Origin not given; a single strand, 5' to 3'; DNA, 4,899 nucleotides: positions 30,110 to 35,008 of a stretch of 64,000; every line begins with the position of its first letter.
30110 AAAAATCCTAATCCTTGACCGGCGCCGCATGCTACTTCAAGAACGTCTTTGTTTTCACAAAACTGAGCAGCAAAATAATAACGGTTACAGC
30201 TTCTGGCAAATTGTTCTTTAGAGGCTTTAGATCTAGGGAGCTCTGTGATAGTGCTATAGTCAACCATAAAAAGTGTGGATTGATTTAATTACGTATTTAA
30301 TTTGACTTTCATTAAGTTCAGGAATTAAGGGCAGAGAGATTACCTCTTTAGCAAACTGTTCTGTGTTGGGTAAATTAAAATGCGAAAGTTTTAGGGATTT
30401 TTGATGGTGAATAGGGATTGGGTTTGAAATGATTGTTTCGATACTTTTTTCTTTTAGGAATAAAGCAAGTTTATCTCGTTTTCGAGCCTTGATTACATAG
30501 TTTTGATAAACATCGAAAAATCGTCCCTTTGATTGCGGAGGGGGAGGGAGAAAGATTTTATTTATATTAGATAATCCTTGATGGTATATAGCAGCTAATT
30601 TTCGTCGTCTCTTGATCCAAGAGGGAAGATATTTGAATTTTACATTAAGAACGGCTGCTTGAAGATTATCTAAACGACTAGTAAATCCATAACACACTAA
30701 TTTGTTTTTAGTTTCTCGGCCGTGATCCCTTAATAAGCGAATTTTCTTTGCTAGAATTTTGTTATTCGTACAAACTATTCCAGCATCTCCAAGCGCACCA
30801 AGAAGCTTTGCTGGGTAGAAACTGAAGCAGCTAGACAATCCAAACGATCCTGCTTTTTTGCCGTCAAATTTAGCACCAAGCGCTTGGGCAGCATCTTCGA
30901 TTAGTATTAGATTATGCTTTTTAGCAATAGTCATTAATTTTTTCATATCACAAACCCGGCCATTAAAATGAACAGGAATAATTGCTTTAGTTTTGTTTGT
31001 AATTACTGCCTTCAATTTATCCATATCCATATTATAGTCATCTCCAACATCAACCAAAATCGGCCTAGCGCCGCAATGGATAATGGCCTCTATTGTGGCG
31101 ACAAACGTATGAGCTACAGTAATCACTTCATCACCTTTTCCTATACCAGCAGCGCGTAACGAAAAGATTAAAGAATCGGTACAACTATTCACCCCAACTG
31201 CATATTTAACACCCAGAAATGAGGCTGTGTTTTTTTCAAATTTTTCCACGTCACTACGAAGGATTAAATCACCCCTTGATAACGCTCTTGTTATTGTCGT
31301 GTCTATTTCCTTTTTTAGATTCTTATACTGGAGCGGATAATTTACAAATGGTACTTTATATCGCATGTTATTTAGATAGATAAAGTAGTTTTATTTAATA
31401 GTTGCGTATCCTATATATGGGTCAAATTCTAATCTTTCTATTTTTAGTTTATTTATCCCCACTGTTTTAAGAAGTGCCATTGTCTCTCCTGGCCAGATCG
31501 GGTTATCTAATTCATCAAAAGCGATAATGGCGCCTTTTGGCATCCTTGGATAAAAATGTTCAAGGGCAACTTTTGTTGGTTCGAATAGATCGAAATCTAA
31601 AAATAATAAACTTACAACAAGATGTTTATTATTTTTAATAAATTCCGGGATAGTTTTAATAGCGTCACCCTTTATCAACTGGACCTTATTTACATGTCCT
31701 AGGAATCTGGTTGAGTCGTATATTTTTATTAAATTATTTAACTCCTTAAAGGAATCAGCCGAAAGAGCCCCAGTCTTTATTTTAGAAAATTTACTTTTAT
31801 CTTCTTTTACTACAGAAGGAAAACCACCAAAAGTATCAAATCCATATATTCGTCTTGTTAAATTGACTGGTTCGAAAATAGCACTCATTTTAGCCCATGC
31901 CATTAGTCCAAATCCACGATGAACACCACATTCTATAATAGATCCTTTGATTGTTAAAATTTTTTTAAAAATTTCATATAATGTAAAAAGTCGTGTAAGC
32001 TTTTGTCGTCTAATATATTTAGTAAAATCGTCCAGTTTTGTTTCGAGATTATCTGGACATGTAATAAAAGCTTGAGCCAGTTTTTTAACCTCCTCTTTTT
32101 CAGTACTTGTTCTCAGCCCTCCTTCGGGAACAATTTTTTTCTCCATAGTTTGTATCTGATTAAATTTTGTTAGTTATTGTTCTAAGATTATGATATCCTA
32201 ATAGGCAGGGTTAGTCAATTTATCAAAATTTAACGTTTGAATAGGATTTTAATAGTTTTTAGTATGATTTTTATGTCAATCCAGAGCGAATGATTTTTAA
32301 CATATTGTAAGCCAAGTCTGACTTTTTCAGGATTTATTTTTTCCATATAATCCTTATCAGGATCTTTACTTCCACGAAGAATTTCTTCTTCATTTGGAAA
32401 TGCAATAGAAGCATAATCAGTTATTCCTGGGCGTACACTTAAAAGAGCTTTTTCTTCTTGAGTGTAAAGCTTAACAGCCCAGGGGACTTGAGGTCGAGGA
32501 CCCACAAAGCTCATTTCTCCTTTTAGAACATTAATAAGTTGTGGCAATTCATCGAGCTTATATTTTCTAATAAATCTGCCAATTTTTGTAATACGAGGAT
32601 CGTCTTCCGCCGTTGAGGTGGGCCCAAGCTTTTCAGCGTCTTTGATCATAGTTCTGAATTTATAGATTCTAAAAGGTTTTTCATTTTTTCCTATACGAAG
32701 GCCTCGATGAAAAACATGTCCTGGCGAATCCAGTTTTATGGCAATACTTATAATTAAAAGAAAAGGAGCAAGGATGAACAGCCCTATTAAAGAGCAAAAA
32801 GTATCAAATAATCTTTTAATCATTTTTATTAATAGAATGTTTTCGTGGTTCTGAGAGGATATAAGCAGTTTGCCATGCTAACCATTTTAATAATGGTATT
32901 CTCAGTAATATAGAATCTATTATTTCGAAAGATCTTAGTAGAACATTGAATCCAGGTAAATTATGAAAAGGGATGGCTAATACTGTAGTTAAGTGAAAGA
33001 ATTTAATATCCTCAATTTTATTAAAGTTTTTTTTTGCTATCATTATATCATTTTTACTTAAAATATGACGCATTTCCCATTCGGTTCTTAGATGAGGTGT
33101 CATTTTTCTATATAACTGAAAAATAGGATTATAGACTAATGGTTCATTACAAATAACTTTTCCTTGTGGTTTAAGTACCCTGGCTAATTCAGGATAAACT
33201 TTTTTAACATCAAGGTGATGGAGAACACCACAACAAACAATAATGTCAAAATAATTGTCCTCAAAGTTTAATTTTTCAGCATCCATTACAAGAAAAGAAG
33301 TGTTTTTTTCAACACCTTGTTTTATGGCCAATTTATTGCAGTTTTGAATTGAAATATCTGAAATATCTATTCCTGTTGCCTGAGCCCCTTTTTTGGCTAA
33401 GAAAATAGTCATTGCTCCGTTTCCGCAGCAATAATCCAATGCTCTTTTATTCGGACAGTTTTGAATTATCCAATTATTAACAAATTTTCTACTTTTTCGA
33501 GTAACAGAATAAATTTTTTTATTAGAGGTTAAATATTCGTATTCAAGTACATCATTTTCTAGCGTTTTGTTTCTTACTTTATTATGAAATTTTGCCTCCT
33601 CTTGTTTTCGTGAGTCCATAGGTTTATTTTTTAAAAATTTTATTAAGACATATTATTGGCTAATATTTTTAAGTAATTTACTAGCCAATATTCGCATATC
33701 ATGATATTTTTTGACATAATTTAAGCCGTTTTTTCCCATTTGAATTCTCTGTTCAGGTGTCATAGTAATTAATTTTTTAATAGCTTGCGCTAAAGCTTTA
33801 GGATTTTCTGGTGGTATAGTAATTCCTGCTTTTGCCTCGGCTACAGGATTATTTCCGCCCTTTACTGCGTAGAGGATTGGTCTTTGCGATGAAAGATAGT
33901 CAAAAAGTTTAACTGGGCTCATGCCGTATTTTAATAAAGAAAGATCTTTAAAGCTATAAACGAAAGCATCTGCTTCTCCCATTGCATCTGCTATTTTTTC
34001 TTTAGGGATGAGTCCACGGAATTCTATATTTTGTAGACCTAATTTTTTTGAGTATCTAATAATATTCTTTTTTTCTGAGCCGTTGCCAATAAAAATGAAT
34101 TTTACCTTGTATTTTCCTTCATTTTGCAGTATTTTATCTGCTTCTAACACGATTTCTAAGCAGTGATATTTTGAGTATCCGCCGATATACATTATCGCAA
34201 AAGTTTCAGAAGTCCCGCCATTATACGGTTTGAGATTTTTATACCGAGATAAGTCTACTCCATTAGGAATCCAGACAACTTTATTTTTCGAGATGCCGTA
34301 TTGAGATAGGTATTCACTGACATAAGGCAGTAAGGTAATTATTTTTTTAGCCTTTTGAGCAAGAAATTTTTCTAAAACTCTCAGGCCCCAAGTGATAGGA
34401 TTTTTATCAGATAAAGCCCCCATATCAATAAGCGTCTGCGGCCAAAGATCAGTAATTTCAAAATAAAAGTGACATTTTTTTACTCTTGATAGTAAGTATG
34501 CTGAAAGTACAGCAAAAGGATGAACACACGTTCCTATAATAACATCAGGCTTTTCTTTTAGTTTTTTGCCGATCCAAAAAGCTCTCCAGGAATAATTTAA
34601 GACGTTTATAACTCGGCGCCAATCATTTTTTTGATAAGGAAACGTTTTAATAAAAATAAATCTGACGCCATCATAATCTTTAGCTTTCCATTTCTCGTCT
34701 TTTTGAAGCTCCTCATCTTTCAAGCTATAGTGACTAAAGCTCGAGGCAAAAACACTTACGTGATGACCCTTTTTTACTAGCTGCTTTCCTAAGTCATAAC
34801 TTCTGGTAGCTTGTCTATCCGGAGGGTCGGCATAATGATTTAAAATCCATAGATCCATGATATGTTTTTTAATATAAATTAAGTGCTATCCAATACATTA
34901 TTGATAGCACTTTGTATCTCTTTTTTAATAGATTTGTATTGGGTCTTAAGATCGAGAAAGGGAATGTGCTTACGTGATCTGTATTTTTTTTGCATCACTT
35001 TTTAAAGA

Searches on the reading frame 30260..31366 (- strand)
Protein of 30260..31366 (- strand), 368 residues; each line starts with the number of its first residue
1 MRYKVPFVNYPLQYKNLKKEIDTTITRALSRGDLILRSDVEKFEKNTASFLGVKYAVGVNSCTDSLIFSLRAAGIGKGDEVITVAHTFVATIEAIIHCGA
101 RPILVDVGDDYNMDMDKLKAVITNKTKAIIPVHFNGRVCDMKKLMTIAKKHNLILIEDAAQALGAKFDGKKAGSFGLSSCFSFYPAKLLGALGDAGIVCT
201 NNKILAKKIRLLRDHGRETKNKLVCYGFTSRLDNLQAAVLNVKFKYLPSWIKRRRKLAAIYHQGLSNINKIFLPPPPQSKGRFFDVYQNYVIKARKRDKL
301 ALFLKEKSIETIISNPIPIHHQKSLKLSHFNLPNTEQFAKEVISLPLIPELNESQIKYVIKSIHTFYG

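Call 21: search_protein_families(library=pfam, proteins=[window:30260-31366:-], max_evalue=0.00001)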
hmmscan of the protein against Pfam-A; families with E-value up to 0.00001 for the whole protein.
window:30260-31366:- (368 aa): 3 families
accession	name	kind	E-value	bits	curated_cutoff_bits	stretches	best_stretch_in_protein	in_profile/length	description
PF01041.23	DegT_DnrJ_EryC1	-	1.5e-104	350.5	19.8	1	17-363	3-359/360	DegT/DnrJ/EryC1/StrS aminotransferase family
PF00155.27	Aminotran_1_2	-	1.3e-10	41.5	19.7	1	37-160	40-187/361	Aminotransferase class I and II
PF00266.25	Aminotran_5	-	2.9e-07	30.2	21.5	1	37-165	42-182/371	Aminotransferase class-V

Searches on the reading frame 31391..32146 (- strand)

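Call 21: search_protein_families(library=pfam, proteins=[window:31391-32146:-], max_evalue=0.00001)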
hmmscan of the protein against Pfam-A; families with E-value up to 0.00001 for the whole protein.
window:31391-32146:- (251 aa): 2 families
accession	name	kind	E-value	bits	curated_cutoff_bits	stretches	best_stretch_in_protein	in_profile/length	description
PF05711.17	TylF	-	8.8e-12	45.3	23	1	52-213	75-229/264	Macrocin-O-methyltransferase (TylF)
PF13578.12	Methyltransf_24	-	1.1e-07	33.1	26.3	1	71-212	1-104/105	Methyltransferase domain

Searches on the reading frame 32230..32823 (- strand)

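Call 21: search_protein_families(library=pfam, proteins=[window:32230-32823:-], max_evalue=0.00001)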
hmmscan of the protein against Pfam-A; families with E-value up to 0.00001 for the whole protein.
window:32230-32823:- (197 aa): 1 family
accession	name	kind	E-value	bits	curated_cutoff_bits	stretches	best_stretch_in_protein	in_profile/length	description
PF02397.22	Bac_transf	-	3.4e-64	216.1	27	1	3-195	1-178/179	Bacterial sugar transferase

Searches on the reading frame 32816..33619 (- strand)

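Call 21: search_protein_families(library=pfam, proteins=[window:32816-33619:-], max_evalue=0.00001)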
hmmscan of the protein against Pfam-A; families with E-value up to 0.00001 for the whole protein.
window:32816-33619:- (267 aa): 10 families
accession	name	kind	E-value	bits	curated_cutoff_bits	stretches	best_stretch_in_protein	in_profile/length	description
PF08241.18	Methyltransf_11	-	1.5e-24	86.9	21.2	1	61-157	1-95/95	Methyltransferase domain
PF13649.12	Methyltransf_25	-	2.3e-23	83.1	27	1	61-153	2-97/97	Methyltransferase domain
PF13847.12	Methyltransf_31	-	5.6e-22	78.4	27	1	57-161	4-113/145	Methyltransferase domain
PF01209.24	Ubie_methyltran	-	2.8e-15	56.7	20.1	1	39-159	31-153/233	ubiE/COQ5 methyltransferase family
PF08242.18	Methyltransf_12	-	5.2e-15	56.4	30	1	61-154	1-97/98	Methyltransferase domain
PF13489.12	Methyltransf_23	-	2.9e-14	53.6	27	1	56-169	22-124/164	Methyltransferase domain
PF03848.20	TehB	-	3.1e-08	33.7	20.4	1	36-141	12-113/193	Tellurite resistance protein TehB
PF06325.19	PrmA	-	2.2e-06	27.8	22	1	56-157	161-258/296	Ribosomal protein L11 methyltransferase (PrmA)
PF03141.22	Methyltransf_29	-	2.7e-06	26.7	23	1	57-190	118-253/506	Putative S-adenosyl-L-methionine-dependent methyltransferase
PF07021.18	MetW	-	3.4e-06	27.3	21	1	47-147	7-100/193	Methionine biosynthesis protein MetW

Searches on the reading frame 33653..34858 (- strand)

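Call 21: search_protein_families(library=pfam, proteins=[window:33653-34858:-], max_evalue=0.00001)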
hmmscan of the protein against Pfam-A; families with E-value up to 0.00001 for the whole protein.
window:33653-34858:- (401 aa): 4 families
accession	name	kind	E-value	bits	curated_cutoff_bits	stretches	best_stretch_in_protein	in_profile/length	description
PF13439.12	Glyco_transf_4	-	2.1e-15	57.6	28.5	1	18-205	6-170/170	Glycosyltransferase Family 4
PF13692.12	Glyco_trans_1_4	-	8.3e-15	55.7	27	1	221-365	3-141/142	Glycosyl transferases group 1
PF00534.26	Glycos_transf_1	-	1.9e-14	54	26.4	1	219-378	15-169/172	Glycosyl transferases group 1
PF13579.12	Glyco_trans_4_4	-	8.8e-12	46.1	29.7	1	17-200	4-158/158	Glycosyl transferase 4-like domain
